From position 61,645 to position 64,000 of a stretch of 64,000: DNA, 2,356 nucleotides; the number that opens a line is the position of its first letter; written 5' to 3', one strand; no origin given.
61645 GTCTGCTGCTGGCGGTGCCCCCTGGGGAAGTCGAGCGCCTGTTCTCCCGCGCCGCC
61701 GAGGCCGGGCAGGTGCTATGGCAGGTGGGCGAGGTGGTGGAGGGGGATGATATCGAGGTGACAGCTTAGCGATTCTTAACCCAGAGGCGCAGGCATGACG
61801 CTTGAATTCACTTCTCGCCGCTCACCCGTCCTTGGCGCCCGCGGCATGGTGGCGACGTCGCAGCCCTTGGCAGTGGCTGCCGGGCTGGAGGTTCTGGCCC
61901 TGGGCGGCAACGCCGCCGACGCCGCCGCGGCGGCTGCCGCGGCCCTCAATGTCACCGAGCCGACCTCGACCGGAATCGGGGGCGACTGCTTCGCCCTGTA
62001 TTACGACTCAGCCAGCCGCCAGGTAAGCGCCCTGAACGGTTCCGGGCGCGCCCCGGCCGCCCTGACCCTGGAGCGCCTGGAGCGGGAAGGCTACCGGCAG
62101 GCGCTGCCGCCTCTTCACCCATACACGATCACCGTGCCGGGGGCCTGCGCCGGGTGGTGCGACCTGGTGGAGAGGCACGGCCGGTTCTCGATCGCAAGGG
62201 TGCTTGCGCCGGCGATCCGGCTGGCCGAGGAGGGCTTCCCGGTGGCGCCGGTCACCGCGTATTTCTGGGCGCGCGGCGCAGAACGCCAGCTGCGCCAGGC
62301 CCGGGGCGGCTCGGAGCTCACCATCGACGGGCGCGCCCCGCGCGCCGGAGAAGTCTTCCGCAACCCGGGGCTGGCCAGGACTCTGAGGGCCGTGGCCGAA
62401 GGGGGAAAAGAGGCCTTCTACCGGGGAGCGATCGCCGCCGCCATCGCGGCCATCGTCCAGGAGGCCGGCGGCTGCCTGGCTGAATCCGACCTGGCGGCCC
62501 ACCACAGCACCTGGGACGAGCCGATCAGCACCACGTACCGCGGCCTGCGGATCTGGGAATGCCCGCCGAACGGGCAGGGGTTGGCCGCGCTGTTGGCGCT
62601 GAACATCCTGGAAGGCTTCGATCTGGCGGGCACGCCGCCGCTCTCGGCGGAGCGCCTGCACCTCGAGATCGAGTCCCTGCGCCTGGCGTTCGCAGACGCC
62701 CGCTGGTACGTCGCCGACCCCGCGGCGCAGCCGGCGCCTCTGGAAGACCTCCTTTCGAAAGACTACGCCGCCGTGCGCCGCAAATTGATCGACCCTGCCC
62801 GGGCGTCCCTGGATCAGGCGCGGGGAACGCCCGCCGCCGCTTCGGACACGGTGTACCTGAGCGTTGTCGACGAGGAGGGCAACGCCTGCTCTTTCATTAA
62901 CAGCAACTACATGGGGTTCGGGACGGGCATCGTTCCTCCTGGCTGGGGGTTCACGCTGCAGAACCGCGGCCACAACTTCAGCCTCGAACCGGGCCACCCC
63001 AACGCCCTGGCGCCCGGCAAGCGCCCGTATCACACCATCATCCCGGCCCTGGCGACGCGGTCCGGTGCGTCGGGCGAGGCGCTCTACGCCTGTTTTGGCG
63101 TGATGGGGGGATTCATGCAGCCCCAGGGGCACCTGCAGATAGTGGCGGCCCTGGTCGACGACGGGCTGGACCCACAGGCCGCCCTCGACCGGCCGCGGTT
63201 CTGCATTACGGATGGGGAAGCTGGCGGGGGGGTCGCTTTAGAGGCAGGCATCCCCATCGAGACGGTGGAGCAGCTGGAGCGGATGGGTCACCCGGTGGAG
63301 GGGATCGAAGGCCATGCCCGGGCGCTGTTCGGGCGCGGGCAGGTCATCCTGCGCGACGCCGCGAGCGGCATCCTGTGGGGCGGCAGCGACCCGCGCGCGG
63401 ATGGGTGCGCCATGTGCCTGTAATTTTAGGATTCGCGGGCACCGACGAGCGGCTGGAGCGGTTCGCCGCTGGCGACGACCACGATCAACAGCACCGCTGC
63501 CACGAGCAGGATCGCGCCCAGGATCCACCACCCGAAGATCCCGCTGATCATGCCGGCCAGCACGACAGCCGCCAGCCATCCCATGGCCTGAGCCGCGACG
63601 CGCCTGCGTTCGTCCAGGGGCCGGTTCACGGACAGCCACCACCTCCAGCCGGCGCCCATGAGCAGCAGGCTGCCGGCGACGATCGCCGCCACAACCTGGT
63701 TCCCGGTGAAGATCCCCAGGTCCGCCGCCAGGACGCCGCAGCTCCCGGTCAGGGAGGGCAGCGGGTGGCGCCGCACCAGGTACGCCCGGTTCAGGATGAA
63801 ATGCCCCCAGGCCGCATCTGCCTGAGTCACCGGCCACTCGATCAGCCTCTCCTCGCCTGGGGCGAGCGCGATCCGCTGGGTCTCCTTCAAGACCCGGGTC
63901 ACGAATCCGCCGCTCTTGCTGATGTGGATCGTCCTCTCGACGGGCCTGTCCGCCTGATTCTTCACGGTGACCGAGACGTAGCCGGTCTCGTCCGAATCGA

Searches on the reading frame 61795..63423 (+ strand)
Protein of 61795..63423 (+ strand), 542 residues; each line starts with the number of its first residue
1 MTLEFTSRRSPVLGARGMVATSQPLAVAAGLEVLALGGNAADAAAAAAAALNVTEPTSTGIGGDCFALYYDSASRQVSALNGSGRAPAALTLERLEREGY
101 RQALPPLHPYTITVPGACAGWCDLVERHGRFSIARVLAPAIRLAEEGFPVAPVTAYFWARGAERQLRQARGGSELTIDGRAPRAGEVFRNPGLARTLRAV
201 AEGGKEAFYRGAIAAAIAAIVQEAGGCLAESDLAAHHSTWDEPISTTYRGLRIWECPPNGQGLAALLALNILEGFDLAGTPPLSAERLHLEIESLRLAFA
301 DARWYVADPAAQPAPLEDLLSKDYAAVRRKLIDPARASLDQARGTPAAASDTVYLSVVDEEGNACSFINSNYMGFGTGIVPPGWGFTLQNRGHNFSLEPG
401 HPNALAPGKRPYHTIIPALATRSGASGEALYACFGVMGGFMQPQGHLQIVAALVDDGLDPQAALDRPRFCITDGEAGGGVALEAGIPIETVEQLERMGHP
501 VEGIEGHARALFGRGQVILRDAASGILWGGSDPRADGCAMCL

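Call 14: search_protein_families(library=pfam, proteins=[window:61795-63423:+], max_evalue=0.1)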
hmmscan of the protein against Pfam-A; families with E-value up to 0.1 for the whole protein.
window:61795-63423:+ (542 aa): 1 family
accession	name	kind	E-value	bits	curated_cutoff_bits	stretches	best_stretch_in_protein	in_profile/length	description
PF01019.26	G_glu_transpept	-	8.5e-146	487.2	27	1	32-537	2-512/512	Gamma-glutamyltranspeptidase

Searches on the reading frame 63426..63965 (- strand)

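Call 14: search_protein_families(library=pfam, proteins=[window:63426-63965:-], max_evalue=0.1)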
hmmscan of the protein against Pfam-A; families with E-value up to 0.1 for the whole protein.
window:63426-63965:- (179 aa): 1 family
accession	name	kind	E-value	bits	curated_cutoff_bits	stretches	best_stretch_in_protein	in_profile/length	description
PF11374.13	DUF3176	-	0.051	14.3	27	1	92-165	32-95/105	Protein of unknown function (DUF3176)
